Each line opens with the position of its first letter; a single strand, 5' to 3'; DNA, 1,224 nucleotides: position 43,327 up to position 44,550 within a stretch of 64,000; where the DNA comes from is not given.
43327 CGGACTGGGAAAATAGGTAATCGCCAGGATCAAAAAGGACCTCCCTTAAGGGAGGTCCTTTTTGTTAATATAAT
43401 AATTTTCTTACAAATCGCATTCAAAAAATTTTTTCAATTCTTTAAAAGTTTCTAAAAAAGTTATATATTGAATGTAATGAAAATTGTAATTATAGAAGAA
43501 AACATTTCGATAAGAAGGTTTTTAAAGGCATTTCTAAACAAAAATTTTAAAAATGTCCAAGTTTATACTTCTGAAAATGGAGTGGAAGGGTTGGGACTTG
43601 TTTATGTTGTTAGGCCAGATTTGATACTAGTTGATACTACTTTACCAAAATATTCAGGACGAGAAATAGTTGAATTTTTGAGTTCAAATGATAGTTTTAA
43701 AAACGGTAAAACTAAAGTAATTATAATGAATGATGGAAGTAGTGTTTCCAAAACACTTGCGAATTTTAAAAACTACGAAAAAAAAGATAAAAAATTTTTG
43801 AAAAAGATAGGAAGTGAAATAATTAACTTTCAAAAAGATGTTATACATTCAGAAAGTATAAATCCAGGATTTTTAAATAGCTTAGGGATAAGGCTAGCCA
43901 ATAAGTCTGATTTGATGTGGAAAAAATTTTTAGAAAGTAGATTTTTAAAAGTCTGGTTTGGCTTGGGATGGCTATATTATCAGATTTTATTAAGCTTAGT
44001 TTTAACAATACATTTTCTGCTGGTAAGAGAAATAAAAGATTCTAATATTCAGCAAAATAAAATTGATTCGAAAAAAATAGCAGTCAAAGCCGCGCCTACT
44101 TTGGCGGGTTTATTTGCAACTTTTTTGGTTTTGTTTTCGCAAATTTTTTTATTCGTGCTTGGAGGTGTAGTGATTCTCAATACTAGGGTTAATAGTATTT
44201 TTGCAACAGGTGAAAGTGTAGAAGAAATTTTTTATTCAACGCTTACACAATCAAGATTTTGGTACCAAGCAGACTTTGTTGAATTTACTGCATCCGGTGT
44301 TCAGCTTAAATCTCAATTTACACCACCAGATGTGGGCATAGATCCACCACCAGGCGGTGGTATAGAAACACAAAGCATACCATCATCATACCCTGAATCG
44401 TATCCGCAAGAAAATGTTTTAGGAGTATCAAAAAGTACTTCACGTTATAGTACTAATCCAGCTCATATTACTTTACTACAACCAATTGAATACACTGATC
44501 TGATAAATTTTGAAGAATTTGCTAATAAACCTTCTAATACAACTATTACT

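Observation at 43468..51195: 2575-aa giant envelope protein fused to an N-terminal receiver-like domain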

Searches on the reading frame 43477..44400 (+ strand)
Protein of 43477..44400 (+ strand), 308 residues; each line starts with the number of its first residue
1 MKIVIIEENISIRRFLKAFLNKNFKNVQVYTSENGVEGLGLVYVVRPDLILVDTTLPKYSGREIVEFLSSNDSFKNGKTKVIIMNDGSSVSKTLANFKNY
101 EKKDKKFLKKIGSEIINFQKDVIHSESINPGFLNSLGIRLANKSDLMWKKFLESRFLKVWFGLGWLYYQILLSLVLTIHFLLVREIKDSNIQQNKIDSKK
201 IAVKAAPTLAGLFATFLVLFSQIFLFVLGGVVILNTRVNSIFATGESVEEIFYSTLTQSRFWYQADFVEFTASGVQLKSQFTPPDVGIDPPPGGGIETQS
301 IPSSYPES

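Call 7: search_protein_families(library=pfam, proteins=[window:43477-44250:+], max_evalue=10)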
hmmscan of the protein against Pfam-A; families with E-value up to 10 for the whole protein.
window:43477-44250:+ (258 aa): 2 families
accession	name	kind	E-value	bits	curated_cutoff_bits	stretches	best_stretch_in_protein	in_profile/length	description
PF00072.30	Response_reg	-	2.9e-08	34.3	30.2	1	3-87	1-79/111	Response regulator receiver domain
PF15597.11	Imm59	-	0.027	15.4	26.9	1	73-124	38-88/100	Immunity protein 59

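Call 10: find_homologous_proteins(query=window:43477-44400:+, max_evalue=0.001)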
Query window:43477-44400:+ (308 aa): 6 proteins with E <= 0.001 among 2389 candidates.
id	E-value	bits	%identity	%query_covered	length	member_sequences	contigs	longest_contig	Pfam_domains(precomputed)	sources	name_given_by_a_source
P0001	7.0e-58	214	49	71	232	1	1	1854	PF00072.31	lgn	-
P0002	2.6e-37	147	39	81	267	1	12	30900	PF00072.31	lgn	-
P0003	3.3e-35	140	32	95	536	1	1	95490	PF00072.31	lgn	-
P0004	8.1e-34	135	35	75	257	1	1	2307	PF00072.31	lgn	-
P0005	1.5e-28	118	32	73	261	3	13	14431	PF00072.31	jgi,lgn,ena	-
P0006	3.5e-23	100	31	76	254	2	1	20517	PF00072.31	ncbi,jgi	-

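Call 12: find_encoding_contigs(protein=P0002, flank=10000, max_places=4)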
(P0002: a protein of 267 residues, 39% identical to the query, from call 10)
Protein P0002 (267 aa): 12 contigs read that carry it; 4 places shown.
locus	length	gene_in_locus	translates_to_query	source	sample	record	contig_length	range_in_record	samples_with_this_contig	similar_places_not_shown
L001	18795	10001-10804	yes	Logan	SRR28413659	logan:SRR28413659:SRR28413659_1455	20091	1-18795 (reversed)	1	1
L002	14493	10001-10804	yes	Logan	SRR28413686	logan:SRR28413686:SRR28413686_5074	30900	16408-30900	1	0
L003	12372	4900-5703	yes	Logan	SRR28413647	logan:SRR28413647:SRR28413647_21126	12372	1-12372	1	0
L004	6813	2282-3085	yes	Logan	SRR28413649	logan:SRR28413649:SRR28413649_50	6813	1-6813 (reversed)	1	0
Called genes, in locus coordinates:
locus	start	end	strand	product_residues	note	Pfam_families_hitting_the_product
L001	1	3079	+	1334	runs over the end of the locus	PF13884:Peptidase_S74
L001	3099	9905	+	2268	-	PF07953:Toxin_R_bind_N (faint), PF10102:DUF2341, PF13385:Laminin_G_3, PF22925:TS_C (faint), PF00354:Pentaxin (faint), PF13385:Laminin_G_3, PF02210:Laminin_G_2 (weak), PF13385:Laminin_G_3, +2 more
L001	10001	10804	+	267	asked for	PF00072:Response_reg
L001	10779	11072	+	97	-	-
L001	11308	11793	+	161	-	PF10543:ORF6N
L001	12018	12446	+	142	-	PF02381:MraZ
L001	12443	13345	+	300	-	PF01795:Methyltransf_5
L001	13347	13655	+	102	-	-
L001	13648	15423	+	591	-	PF03717:PBP_dimer, PF00905:Transpeptidase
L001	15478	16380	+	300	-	PF17773:UPF0176_N, PF00581:Rhodanese, PF12368:Rhodanese_C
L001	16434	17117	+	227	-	-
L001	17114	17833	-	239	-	PF02353:CMAS, PF13489:Methyltransf_23, PF08241:Methyltransf_11, PF08242:Methyltransf_12, PF13649:Methyltransf_25, PF13847:Methyltransf_31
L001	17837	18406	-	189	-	PF04011:LemA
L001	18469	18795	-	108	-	?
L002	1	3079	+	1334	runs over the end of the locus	PF13884:Peptidase_S74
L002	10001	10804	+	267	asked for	PF00072:Response_reg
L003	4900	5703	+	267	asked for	PF00072:Response_reg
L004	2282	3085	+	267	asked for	PF00072:Response_reg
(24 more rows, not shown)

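Call 13: find_encoding_contigs(protein=P0003, flank=10000, max_places=3)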
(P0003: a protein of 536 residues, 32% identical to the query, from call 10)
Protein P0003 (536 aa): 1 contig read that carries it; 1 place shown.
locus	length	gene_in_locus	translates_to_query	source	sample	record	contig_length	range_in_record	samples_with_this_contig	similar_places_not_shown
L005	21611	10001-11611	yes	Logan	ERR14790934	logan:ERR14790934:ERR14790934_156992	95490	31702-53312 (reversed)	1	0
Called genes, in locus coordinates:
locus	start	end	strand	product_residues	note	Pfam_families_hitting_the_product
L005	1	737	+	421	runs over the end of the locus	PF01551:Peptidase_M23 (weak)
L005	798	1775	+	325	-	PF00932:LTD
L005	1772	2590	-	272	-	PF01509:TruB_N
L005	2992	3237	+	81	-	-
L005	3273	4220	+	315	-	PF01699:Na_Ca_ex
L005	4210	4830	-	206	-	PF00730:HhH-GPD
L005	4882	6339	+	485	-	PF01098:FTSW_RODA_SPOVE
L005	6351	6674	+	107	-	PF00829:Ribosomal_L21p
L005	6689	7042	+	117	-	PF01016:Ribosomal_L27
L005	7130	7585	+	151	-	PF02580:Tyr_Deacylase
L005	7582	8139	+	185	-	PF01195:Pept_tRNA_hydro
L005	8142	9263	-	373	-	PF00708:Acylphosphatase, PF01255:Prenyltransf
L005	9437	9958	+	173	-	-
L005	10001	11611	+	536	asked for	PF00072:Response_reg (weak)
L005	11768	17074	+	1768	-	PF13229:Beta_helix, PF05048:NosD, PF13229:Beta_helix, PF17892:Cadherin_5, PF17963:Big_9, PF13715:CarbopepD_reg_2 (weak), PF22904:NOMO1-like_2nd (faint)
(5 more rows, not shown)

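Call 14: find_encoding_contigs(protein=P0005, flank=10000, max_places=4)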
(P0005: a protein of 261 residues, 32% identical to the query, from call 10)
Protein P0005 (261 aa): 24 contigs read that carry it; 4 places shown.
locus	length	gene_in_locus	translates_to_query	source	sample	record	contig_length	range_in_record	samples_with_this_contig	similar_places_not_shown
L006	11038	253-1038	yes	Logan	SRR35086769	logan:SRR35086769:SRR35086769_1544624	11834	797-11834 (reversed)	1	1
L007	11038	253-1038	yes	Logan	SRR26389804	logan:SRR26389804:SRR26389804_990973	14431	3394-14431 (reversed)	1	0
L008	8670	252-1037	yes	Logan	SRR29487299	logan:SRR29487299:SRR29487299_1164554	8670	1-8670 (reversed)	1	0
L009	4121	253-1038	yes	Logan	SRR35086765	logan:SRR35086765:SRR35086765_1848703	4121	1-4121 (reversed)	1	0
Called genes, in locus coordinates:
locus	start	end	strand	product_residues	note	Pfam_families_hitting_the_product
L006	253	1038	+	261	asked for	PF00072:Response_reg (weak)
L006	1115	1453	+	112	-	-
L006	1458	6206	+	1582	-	PF13884:Peptidase_S74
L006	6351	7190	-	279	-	PF08843:AbiEii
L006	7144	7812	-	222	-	-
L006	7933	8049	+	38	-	-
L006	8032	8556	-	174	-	-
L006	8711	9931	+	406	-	PF21710:Spt6_S1 (faint), PF00575:S1, PF23459:S1_RRP5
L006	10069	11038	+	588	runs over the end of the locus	?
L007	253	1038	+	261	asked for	PF00072:Response_reg (weak)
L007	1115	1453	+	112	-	-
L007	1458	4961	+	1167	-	PF13884:Peptidase_S74, PF24146:K1-lyase_C (weak)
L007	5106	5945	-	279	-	PF08843:AbiEii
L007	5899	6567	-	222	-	-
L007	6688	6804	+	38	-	-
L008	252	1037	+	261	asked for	PF00072:Response_reg (weak)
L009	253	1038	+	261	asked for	PF00072:Response_reg (weak)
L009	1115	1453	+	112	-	-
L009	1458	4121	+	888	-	?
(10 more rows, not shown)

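Call 15: find_encoding_contigs(protein=P0006, flank=10000, max_places=3)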
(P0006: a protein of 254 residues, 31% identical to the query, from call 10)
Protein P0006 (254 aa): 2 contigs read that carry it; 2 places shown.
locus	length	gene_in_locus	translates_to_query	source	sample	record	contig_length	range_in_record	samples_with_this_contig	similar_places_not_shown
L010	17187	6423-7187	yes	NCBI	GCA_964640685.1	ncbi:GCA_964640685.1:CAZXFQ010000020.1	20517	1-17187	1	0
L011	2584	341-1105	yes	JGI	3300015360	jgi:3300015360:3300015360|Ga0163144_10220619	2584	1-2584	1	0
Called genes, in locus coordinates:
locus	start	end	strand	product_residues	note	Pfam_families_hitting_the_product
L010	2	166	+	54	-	?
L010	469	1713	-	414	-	PF07690:MFS_1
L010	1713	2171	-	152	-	PF02325:CCB3_YggT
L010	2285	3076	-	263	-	PF03372:Exo_endo_phos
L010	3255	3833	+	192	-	PF01327:Pep_deformylase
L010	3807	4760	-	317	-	PF01018:GTP1_OBG, PF03193:RsgA_GTPase (faint), PF01926:MMR_HSR1, PF02421:FeoB_N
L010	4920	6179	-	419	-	PF03486:HI0933_like, PF13454:NAD_binding_9 (weak), PF22780:HI0933_like_1st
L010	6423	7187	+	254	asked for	PF00072:Response_reg (faint)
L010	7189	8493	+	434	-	-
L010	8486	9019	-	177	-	PF00160:Pro_isomerase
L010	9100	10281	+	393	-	PF06772:LtrA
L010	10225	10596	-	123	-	PF01035:DNA_binding_1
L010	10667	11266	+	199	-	PF04203:Sortase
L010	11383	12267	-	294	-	PF00800:PDT, PF01842:ACT (weak)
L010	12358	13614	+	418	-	PF13742:tRNA_anti_2, PF01336:tRNA_anti-codon (weak), PF02601:Exonuc_VII_L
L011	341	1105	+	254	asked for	PF00072:Response_reg (faint)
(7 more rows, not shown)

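Call 16: find_encoding_contigs(protein=P0001, flank=10000, max_places=3)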
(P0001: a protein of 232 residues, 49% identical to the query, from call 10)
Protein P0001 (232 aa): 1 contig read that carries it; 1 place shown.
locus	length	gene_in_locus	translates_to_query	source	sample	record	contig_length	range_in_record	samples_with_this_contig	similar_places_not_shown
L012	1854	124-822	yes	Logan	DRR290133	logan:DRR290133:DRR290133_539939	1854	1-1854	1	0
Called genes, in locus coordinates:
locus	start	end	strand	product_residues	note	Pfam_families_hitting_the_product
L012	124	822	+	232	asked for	PF00072:Response_reg (weak)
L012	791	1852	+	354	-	?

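Call 17: find_encoding_contigs(protein=P0004, flank=10000, max_places=3)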
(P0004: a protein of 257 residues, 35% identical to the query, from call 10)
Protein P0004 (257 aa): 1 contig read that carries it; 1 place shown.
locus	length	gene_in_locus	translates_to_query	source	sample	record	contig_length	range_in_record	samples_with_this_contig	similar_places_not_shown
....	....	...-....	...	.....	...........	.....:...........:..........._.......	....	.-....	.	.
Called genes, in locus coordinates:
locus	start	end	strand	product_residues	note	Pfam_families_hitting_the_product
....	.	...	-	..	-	?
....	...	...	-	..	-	-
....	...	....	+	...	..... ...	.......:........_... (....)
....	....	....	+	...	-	?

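Call 21: find_related_loci(query=A1, collection=genome_contigs, flank=10000)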
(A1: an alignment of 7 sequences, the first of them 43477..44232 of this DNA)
Query A1 (252 aa) in genome_contigs; peptide patterns used: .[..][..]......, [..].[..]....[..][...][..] (x = any residue, [..] = any of these).
55 stretches matched a pattern; 36 encode a relative of the query (tblastn E <= 1e-3); 34 distinct loci.
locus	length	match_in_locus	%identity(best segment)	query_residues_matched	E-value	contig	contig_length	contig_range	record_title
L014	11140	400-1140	40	2-245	1e-43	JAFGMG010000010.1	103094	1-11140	MAG: Candidatus Dojkabacteria bacterium isolate Zod_Metabat.46 k87_6102734, whole genome shotgun sequence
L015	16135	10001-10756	38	1-249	8e-44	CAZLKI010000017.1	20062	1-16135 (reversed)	MAG TPA_asm: uncultured Synechococcus sp. isolate SRP128246_co1_419 genome assembly, contig: NODE_5539_length_20062_cov_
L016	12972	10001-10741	37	2-245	2e-41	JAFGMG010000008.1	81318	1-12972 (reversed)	MAG: Candidatus Dojkabacteria bacterium isolate Zod_Metabat.46 k87_3853317, whole genome shotgun sequence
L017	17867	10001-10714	37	2-243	1e-40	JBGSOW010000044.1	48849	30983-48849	MAG: Candidatus Dojkabacteria bacterium isolate JTS-AC29 k141_1553984, whole genome shotgun sequence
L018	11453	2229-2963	34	1-235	1e-39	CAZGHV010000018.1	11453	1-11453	MAG TPA_asm: uncultured Candidatus Saccharibacteria bacterium isolate binchicken_co58_79 genome assembly, contig: NODE_4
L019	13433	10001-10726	32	2-233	1e-38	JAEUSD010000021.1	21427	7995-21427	MAG: Candidatus Doudnabacteria bacterium isolate new MAG-294 NODE_21_length_21427_cov_4.735972, whole genome shotgun seq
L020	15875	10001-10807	31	1-243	2e-37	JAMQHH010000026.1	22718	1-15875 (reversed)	MAG: Candidatus Dojkabacteria bacterium isolate PAT1 H2_k97_498526, whole genome shotgun sequence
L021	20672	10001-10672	37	26-243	4e-37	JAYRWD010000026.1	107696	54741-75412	MAG: Candidatus Dojkabacteria bacterium isolate NJ_NJASGE3bin.36 k141_595626, whole genome shotgun sequence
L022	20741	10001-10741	37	11-248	4e-35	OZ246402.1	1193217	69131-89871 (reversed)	MAG: uncultured Candidatus Saccharibacteria bacterium isolate SRP286056_co1_47 genome assembly, chromosome: 1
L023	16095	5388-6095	34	3-226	6e-33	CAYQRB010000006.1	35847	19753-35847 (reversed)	MAG TPA_asm: uncultured Candidatus Saccharibacteria bacterium isolate SRP329715_co1_408 genome assembly, contig: NODE_15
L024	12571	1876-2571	38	2-224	2e-31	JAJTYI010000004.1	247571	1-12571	MAG: bacterium isolate DTUPAT2 4-Genome5, whole genome shotgun sequence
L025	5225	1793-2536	34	3-243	1e-31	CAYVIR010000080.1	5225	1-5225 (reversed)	MAG TPA_asm: uncultured Candidatus Saccharibacteria bacterium isolate SRP286056_co2_143 genome assembly, contig: NODE_27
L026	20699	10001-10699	34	3-228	8e-31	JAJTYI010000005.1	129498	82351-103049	MAG: bacterium isolate DTUPAT2 5-Genome5, whole genome shotgun sequence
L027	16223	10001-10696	37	2-224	5e-31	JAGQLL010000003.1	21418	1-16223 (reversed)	MAG: Candidatus Dojkabacteria bacterium isolate HKST-UBA15 2011-04-20_1_(paired)_contig_66455, whole genome shotgun sequ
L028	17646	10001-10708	35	3-226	5e-31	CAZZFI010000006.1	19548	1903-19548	MAG TPA_asm: uncultured Candidatus Saccharibacteria bacterium isolate SRP193661_co1_149 genome assembly, contig: NODE_28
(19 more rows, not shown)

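Call 30: search_protein_families(library=ncbifam, proteins=[window:43477-44400:+], max_evalue=1)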
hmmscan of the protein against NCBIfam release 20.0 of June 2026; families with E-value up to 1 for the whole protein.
window:43477-44400:+ (308 aa): 41 families (the best 25 are shown)
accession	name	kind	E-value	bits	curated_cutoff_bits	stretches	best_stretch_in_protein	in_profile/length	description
NF007969.0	PRK10693.1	equivalog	9.6e-08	31.4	329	1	2-73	9-78/337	two-component system response regulator RssB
NF045505.1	RR_RssB_Pseudo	equivalog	9.5e-07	28.2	700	1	2-92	7-91/394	two-component system response regulator RssB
NF045717.1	DVU0259_DivK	exception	1.4e-06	28.5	160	1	2-98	4-100/117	DVU0259 family response regulator domain-containing protein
NF008677.0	PRK11697.1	equivalog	2.4e-06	27.1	246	1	1-71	2-72/238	two-component system response regulator BtsR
TIGR02875.1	spore_0_A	equivalog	5.3e-06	25.9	200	1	2-84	4-84/262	sporulation transcription factor Spo0A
NF040534.1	resp_reg_YycF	equivalog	7.1e-06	25.4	340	1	2-66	2-64/231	response regulator YycF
NF045991.1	RespRegCtrARhodob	equivalog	1.3e-05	25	350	1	1-71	1-69/224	response regulator transcription factor CtrA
NF008469.0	PRK11361.1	equivalog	1.6e-05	23.8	714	1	2-91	6-89/461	acetoacetate metabolism transcriptional regulator AtoC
NF007820.0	PRK10529.1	equivalog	3.9e-05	23.2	325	1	2-68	3-67/225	two-component system response regulator KdpE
TIGR02154.1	PhoB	equivalog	3.9e-05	23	296.2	1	2-76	4-76/226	phosphate regulon transcriptional regulator PhoB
NF045944.1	ResRegRpaBCyano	equivalog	5.2e-05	22.7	330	1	5-68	2-63/229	response regulator transcription factor RpaB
NF041367.1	CheY_Halo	equivalog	0.00011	22.6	200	1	4-73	2-69/114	chemotaxis protein CheY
NF047465.1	hybrid_HK_LvrA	exception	0.00019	19.6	1200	1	2-74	469-538/819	hybrid histidine kinase/response regulator LvrA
NF001965.0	PRK00742.1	subfamily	0.00021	20.6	293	1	1-69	4-72/357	chemotaxis-specific protein-glutamate methyltransferase CheB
NF009206.0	PRK12555.1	subfamily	0.00041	19.4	342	1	1-66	1-66/340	chemotaxis-specific protein-glutamate methyltransferase CheB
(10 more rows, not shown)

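Call 31: search_protein_representatives(alignment_id=A1)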
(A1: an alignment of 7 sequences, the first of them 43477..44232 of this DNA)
Query: 7 sequences, 253 profile positions. Proteins with E-value up to 0.001 (for the whole library): 10646; up to 1e-10: 321; up to 1e-30: 175. The best 150 are listed.
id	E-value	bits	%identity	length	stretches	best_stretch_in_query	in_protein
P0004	4.7e-98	344.2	-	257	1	2-252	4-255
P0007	5.4e-94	330.8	-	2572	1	2-253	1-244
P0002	2.3e-92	325.5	-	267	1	2-252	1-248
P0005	1.2e-89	316.5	-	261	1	2-246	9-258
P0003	1.0e-88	313.5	-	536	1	2-252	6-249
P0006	2.0e-87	309.3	-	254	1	1-245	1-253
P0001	3.2e-83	295.5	-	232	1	2-222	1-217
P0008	3.2e-76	272.6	-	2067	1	2-252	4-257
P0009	2.2e-71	256.7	-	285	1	1-252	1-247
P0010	1.6e-70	253.9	-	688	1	2-252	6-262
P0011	1.3e-69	250.9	-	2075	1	2-253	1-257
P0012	4.0e-68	246.1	-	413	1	2-252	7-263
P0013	4.7e-68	245.9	-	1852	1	3-246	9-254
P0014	6.3e-67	242.2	-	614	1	2-252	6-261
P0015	7.2e-67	242.0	-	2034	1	2-252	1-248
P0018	2.6e-65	236.8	-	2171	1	2-252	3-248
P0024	6.8e-64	232.2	-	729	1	2-252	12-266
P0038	4.3e-61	223.0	-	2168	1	1-252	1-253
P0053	5.4e-58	212.9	-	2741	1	1-252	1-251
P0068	5.2e-56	206.4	-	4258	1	2-252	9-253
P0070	2.3e-55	204.3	-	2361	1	2-252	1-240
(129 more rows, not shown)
